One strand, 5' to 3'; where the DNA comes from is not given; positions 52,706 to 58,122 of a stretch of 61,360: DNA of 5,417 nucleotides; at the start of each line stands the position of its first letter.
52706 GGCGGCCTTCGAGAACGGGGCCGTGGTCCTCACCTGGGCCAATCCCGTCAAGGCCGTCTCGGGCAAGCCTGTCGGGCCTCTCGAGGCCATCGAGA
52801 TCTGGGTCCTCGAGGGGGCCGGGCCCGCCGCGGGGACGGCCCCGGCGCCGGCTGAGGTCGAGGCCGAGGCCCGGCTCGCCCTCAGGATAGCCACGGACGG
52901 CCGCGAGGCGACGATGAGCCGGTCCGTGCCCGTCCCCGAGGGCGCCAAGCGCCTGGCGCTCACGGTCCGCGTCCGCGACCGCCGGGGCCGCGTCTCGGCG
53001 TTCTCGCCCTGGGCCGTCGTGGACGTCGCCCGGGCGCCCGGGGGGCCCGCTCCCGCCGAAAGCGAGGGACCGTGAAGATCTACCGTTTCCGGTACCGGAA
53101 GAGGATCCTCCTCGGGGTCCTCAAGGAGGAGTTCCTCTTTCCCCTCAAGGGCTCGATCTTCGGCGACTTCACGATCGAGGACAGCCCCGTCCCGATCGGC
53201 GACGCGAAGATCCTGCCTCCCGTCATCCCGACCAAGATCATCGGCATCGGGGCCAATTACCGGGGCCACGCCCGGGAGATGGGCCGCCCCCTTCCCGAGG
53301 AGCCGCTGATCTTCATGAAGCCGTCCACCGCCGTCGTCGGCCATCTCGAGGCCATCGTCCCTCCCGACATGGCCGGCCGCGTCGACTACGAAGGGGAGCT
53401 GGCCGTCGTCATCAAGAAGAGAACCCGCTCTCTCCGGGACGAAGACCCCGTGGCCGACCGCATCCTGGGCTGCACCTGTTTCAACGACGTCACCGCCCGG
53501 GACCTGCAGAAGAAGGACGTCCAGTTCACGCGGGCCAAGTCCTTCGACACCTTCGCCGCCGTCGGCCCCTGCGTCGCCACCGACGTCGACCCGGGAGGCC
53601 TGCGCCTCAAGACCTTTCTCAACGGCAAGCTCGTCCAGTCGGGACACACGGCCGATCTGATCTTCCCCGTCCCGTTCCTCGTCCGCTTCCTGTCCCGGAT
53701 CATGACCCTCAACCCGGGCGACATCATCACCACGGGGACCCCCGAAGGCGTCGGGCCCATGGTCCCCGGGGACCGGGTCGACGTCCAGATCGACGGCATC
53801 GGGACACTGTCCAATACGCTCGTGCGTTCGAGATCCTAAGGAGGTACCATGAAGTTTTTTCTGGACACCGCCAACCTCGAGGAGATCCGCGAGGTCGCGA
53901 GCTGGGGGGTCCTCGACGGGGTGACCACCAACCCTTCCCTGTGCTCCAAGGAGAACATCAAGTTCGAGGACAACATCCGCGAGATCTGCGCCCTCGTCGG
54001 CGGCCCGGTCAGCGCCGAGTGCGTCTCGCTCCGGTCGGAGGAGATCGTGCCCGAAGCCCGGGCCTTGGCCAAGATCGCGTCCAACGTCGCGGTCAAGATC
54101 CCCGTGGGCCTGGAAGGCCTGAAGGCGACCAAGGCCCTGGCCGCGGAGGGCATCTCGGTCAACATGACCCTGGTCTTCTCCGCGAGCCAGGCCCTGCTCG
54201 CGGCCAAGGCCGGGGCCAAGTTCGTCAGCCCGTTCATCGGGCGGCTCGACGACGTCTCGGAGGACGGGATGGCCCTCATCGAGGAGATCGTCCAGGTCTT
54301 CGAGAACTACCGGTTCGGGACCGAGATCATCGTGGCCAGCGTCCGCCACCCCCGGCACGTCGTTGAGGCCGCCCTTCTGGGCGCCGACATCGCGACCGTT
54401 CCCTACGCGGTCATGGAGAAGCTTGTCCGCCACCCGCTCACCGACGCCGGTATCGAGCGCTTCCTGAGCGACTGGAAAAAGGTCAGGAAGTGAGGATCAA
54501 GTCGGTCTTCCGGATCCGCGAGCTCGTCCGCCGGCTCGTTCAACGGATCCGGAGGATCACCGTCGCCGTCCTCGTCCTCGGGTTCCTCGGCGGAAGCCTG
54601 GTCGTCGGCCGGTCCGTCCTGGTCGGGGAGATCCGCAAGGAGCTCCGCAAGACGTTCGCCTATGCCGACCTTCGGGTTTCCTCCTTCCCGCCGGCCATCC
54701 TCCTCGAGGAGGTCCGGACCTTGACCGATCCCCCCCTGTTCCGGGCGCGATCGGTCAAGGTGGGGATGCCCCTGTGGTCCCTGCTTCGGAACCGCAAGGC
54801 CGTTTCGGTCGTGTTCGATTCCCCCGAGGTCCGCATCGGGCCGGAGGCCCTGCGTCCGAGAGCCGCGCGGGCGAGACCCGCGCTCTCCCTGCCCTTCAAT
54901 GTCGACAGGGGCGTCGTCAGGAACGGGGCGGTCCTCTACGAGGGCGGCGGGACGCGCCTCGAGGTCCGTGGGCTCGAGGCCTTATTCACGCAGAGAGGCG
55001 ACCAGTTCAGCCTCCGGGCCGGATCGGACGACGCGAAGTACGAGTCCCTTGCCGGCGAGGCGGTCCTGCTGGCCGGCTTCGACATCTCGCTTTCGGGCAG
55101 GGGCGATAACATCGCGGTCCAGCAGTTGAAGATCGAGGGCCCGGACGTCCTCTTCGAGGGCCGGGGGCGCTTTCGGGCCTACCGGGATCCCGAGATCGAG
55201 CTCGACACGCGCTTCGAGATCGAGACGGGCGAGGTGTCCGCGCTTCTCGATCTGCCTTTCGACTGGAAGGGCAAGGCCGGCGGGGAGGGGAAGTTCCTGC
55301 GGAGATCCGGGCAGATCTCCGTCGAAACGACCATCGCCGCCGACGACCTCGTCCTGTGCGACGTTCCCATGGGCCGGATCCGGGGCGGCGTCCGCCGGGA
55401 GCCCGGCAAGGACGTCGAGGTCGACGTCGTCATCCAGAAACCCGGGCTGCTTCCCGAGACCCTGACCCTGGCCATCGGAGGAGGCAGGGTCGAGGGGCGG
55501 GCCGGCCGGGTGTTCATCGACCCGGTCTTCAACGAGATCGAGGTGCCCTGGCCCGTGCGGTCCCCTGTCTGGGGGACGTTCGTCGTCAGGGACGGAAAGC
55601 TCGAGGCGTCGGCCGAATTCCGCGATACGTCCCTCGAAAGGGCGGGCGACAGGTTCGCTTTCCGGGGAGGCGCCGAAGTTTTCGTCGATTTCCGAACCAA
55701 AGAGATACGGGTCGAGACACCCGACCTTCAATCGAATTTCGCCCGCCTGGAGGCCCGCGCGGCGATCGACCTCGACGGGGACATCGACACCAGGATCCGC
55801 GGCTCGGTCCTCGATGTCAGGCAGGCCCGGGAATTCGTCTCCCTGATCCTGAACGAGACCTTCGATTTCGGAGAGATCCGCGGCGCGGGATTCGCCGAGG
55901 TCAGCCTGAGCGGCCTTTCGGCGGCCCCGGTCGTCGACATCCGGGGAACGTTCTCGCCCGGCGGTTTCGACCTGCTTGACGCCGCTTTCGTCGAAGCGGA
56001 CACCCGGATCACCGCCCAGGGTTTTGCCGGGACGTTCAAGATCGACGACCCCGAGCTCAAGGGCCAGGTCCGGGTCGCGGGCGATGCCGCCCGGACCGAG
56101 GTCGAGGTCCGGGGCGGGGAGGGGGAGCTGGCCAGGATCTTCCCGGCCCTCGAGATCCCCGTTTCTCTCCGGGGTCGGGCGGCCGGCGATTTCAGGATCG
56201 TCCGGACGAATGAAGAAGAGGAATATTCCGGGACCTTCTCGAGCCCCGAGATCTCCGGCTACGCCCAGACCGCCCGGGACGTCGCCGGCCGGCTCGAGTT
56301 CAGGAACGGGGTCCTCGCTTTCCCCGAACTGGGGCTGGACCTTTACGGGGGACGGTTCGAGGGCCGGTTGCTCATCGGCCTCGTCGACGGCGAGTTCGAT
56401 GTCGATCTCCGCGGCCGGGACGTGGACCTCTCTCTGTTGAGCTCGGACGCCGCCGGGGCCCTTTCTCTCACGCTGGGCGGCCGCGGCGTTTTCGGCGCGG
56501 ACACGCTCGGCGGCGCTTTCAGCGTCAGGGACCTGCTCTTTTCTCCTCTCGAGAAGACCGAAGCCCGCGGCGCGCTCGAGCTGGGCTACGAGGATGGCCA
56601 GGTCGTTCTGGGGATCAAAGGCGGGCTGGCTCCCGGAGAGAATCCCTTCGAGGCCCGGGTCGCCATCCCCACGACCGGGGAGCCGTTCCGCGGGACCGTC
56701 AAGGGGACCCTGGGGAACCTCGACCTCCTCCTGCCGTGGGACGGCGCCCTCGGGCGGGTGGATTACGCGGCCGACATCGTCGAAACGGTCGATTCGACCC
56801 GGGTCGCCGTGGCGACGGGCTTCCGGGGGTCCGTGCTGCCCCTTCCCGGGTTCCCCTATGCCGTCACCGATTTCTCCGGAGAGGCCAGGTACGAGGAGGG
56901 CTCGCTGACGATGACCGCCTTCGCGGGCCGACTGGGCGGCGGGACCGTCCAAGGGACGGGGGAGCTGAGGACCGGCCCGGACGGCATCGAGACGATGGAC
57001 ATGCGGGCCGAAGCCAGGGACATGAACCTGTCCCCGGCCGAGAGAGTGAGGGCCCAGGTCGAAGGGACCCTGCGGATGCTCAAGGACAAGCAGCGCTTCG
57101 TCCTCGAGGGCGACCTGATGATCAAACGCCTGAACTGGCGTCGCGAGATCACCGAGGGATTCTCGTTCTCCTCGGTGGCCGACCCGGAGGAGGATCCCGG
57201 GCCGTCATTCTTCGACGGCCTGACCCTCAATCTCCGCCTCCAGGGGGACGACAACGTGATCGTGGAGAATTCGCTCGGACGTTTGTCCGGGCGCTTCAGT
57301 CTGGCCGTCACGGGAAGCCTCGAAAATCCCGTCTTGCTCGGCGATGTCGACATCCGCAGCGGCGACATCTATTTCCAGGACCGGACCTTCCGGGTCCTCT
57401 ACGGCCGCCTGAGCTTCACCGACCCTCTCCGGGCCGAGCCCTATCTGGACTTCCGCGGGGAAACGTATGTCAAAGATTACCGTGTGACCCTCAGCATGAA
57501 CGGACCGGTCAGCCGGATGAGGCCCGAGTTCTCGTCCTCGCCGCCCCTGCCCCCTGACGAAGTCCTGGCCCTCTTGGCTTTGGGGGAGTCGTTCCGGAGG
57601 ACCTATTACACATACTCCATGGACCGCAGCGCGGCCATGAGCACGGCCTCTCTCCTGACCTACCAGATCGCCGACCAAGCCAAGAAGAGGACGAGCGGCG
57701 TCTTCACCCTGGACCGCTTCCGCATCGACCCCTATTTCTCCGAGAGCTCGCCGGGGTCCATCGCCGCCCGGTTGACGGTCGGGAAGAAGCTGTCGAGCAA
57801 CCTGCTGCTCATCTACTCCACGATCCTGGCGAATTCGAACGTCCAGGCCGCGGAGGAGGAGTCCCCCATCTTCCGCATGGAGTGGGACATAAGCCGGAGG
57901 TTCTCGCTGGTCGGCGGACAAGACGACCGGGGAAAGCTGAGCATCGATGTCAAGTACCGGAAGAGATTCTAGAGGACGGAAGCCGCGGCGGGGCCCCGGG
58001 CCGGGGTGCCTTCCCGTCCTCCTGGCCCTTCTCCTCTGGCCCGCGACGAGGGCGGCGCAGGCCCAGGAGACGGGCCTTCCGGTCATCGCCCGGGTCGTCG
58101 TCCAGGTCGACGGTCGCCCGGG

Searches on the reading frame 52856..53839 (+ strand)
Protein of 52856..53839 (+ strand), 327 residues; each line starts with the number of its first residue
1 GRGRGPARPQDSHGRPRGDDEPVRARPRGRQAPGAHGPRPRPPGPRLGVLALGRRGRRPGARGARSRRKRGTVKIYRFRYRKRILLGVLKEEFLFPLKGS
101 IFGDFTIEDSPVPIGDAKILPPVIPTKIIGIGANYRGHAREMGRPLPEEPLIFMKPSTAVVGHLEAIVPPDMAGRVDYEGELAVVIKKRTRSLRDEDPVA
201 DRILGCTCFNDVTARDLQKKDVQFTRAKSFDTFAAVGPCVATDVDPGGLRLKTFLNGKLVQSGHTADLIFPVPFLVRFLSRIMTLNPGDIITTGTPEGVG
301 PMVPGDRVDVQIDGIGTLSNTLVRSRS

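Call 57: search_protein_families(library=pfam, proteins=[window:52856-53839:+], max_evalue=0.000001)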
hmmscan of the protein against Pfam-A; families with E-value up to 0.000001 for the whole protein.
window:52856-53839:+ (327 aa): 1 family
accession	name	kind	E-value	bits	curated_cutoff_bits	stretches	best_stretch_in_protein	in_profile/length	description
PF01557.24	FAA_hydrolase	-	4.7e-61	206.6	23.9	1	127-323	1-214/214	Fumarylacetoacetate (FAA) hydrolase C-terminal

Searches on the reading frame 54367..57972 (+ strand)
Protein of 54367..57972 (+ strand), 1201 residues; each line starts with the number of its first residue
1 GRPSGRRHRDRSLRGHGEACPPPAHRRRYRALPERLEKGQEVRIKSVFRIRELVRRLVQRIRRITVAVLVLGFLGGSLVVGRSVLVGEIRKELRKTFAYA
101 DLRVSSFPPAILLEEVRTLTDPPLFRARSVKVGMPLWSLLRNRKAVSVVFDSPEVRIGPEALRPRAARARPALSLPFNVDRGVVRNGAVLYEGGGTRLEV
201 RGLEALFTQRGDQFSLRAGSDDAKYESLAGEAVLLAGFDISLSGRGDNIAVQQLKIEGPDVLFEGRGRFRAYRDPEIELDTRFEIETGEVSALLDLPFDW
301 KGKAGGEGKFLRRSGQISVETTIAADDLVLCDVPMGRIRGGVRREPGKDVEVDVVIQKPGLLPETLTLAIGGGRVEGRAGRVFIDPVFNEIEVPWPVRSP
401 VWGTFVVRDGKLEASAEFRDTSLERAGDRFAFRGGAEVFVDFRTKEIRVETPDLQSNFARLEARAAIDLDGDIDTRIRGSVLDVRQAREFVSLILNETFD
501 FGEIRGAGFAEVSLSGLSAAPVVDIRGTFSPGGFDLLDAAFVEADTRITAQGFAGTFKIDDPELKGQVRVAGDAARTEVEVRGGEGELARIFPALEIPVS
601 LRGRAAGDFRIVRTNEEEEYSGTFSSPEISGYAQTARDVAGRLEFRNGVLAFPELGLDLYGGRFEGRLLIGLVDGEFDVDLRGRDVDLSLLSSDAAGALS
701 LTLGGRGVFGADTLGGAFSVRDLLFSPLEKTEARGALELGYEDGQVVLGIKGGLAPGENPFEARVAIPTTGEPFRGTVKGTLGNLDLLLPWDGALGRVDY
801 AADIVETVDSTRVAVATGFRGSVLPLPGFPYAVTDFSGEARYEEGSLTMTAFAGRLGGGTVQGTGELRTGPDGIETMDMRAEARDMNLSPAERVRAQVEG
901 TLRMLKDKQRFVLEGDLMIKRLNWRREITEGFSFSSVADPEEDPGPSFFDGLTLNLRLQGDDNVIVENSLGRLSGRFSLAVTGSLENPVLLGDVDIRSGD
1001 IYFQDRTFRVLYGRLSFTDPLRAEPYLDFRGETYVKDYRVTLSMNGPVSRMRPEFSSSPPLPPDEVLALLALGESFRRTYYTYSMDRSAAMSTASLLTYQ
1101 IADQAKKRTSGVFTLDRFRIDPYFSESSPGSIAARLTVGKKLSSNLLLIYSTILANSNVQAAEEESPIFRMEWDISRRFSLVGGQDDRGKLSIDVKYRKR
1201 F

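Call 57: search_protein_families(library=pfam, proteins=[window:54367-57972:+], max_evalue=0.000001)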
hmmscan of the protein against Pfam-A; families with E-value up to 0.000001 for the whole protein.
window:54367-57972:+ (1201 aa): 1 family
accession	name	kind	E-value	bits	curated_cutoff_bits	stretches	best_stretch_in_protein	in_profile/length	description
PF04357.19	TamB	-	4.7e-35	122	22.4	1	854-1201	5-381/381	TamB, inner membrane protein subunit of TAM complex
